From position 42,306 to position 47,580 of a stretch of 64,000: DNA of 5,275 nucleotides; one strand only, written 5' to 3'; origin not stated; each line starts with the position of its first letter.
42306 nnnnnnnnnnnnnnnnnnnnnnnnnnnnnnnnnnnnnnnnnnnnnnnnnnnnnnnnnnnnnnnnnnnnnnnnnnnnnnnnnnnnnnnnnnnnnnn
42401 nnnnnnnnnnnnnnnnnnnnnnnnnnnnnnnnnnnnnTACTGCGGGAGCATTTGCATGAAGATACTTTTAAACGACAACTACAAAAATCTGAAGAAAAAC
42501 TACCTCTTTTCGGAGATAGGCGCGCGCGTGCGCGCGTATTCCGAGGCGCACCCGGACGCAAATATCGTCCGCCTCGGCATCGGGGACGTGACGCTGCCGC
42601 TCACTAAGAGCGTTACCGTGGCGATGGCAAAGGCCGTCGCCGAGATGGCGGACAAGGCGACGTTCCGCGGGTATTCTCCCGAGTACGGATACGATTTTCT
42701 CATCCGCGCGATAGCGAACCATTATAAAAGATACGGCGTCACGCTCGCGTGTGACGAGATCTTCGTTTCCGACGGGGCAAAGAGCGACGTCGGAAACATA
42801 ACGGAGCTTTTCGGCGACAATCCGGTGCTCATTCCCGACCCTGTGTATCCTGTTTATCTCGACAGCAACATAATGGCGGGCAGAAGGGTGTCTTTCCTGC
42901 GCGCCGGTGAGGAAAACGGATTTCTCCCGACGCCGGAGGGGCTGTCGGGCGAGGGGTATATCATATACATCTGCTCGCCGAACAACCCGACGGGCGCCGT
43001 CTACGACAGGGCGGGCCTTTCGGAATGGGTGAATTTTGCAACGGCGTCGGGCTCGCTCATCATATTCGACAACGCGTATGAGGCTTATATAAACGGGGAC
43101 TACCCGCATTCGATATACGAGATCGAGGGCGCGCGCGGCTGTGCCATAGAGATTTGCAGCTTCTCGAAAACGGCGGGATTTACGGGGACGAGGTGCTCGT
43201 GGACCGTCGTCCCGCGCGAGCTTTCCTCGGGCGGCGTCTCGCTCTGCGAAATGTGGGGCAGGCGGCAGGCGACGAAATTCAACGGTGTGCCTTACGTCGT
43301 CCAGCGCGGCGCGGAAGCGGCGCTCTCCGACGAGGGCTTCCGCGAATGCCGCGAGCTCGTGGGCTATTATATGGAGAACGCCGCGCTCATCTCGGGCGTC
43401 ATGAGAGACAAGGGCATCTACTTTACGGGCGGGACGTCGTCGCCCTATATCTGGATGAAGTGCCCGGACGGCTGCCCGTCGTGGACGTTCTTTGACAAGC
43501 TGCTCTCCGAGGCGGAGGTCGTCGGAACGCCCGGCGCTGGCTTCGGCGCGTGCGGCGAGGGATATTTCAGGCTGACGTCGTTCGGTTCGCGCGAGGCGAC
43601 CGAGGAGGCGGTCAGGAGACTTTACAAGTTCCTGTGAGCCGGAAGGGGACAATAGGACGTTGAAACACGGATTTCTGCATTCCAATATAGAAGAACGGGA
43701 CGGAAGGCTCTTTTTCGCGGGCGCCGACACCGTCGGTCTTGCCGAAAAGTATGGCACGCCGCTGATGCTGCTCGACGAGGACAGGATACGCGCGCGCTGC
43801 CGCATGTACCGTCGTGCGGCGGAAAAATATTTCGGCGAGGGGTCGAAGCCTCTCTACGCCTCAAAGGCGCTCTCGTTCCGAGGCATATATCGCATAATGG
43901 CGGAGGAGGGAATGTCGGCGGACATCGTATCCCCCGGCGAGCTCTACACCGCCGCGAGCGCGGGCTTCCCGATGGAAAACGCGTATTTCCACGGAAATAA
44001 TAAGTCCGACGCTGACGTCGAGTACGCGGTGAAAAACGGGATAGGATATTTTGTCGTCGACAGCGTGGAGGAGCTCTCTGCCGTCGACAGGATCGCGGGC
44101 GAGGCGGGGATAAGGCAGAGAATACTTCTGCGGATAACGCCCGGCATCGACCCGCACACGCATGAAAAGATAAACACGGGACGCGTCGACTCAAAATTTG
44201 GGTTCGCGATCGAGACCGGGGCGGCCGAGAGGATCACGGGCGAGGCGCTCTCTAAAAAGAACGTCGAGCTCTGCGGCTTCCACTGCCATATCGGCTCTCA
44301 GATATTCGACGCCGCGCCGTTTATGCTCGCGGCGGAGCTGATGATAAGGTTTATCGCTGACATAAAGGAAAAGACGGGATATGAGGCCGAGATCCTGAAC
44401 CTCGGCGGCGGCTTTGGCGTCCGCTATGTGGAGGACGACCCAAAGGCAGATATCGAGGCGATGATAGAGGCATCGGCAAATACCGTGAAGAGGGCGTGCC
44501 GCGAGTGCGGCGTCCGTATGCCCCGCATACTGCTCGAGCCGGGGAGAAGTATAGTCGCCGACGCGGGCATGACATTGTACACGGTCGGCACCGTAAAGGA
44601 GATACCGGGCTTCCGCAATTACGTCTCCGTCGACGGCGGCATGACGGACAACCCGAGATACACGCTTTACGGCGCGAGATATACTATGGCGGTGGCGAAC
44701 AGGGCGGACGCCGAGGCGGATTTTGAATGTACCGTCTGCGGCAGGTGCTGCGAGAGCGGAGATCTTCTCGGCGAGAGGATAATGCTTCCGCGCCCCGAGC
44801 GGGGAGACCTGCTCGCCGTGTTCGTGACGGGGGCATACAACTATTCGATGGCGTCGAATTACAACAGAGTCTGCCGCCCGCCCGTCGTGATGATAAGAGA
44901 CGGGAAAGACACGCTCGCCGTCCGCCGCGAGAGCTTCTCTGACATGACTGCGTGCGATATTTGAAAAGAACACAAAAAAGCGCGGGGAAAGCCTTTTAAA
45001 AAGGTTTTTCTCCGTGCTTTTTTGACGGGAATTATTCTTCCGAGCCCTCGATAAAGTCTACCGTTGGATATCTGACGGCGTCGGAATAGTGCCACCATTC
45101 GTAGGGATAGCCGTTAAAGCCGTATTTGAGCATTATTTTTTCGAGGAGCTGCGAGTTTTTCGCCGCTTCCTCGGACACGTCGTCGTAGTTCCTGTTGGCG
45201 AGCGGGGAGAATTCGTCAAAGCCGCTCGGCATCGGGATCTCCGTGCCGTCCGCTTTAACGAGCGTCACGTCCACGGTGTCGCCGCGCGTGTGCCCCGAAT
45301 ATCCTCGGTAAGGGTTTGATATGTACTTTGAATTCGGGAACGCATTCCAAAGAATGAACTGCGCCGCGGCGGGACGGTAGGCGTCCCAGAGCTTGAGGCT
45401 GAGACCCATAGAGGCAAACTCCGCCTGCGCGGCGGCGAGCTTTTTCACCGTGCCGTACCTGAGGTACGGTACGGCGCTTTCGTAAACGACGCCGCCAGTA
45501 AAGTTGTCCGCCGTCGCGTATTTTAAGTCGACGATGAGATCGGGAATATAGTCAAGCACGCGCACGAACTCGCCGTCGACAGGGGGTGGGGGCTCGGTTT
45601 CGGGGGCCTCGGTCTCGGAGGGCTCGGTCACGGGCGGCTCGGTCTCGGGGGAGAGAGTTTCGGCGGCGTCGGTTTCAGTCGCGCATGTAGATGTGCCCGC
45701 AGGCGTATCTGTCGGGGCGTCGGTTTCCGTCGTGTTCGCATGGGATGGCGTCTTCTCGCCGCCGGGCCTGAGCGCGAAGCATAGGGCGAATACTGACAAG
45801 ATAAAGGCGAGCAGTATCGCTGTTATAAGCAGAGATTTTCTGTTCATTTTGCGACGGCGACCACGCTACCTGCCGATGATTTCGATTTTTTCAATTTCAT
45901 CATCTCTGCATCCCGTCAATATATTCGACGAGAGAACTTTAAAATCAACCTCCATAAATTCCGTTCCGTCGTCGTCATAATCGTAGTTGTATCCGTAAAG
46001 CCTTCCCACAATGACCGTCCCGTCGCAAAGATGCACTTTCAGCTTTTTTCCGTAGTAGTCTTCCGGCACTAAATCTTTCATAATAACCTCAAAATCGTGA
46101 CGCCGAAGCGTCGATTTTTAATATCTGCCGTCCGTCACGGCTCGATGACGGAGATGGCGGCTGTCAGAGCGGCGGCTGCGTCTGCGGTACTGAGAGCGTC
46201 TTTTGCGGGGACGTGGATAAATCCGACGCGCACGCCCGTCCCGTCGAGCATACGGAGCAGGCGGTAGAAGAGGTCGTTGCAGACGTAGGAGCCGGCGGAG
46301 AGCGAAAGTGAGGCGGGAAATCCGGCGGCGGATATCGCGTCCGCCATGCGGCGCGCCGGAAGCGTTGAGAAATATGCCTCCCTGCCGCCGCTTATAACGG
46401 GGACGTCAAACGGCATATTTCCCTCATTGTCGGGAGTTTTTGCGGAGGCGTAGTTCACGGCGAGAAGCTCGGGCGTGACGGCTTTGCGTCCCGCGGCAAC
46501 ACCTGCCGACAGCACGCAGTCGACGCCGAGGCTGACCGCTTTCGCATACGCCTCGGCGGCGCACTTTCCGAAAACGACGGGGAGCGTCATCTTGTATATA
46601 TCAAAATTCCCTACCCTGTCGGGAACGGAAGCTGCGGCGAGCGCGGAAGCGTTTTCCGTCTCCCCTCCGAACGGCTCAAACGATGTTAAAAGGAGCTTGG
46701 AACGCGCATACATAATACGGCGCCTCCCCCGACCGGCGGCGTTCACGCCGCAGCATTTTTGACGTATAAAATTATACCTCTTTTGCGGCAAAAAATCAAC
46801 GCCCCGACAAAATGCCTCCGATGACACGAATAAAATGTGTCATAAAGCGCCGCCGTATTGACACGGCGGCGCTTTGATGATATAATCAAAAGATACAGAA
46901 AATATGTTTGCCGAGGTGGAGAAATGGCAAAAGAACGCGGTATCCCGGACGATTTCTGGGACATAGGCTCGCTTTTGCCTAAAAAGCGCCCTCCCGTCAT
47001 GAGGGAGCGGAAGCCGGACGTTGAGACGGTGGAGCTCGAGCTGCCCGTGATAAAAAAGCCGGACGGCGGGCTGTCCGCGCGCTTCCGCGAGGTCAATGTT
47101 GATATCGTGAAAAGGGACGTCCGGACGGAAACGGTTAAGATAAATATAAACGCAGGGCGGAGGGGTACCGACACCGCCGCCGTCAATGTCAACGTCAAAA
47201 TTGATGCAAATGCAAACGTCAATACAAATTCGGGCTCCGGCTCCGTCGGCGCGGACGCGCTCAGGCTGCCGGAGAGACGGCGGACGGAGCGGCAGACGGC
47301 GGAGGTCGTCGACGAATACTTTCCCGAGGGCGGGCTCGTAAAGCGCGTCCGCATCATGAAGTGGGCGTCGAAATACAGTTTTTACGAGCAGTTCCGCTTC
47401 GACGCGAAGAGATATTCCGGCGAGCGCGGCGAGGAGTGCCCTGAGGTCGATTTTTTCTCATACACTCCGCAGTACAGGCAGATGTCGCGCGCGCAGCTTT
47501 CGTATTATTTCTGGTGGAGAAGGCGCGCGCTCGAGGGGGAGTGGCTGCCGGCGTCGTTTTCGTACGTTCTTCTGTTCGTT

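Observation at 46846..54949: Four-gene TerB-N/TerB-C, DUF2791 ATPase, Lhr-like helicase and nuclease-XPD helicase cluster: Shango-like core with an undescribed coupled fourth component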

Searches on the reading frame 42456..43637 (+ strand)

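Call 59: search_protein_families(library=pfam, proteins=[window:42456-43637:+], max_evalue=0.00001)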
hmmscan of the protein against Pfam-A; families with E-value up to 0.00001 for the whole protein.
window:42456-43637:+ (393 aa): 1 family
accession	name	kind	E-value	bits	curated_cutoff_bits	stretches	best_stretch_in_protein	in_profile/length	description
PF00155.27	Aminotran_1_2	-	1.4e-35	123.6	19.7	1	36-389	2-361/361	Aminotransferase class I and II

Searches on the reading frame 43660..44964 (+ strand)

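Call 59: search_protein_families(library=pfam, proteins=[window:43660-44964:+], max_evalue=0.00001)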
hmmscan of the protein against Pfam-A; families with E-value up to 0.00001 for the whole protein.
window:43660-44964:+ (434 aa): 2 families
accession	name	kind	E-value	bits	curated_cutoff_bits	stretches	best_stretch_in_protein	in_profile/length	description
PF02784.22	Orn_Arg_deC_N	-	4.5e-61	206.8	23.4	1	43-300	4-247/247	Pyridoxal-dependent decarboxylase, pyridoxal binding domain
PF00278.28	Orn_DAP_Arg_deC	-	3.1e-16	59.8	23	1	259-391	5-95/95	Pyridoxal-dependent decarboxylase, C-terminal sheet domain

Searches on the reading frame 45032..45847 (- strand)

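Call 59: search_protein_families(library=pfam, proteins=[window:45032-45847:-], max_evalue=0.00001)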
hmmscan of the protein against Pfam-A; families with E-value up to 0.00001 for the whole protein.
window:45032-45847:- (271 aa): 1 family
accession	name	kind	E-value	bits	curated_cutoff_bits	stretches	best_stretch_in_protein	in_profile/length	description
PF01427.22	Peptidase_M15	-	2.5e-33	116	27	1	93-256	4-184/199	D-ala-D-ala dipeptidase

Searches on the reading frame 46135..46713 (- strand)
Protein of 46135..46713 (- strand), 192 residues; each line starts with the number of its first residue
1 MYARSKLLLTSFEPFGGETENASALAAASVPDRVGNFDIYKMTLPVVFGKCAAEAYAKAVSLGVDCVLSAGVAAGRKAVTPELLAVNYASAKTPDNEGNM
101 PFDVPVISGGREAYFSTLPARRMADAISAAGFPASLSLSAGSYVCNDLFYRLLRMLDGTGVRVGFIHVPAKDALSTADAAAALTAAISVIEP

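Call 59: search_protein_families(library=pfam, proteins=[window:46135-46713:-], max_evalue=0.00001)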
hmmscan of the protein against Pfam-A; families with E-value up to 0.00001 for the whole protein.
window:46135-46713:- (192 aa): 1 family
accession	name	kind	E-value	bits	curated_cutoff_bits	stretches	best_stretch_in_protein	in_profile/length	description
PF01470.22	Peptidase_C15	-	9e-40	137.3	22.7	1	6-170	2-169/204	Pyroglutamyl peptidase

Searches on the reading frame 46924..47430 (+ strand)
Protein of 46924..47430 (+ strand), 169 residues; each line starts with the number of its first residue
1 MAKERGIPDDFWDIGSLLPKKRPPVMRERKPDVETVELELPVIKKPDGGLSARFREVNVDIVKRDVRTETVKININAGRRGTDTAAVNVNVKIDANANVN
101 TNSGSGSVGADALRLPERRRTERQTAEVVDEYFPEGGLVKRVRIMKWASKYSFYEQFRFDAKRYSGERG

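Call 9: search_protein_families(library=pfam, proteins=[window:46924-47430:+], max_evalue=10)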
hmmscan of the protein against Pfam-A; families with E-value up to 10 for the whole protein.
window:46924-47430:+ (169 aa): 2 families
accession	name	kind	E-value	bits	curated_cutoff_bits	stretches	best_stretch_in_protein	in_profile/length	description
PF21090.3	P-loop_SecA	-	0.031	14.3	27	1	50-124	63-130/205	SecA P-loop domain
PF08502.15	LeuA_dimer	-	0.087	13.2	24.9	1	64-110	18-62/131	LeuA allosteric (dimerisation) domain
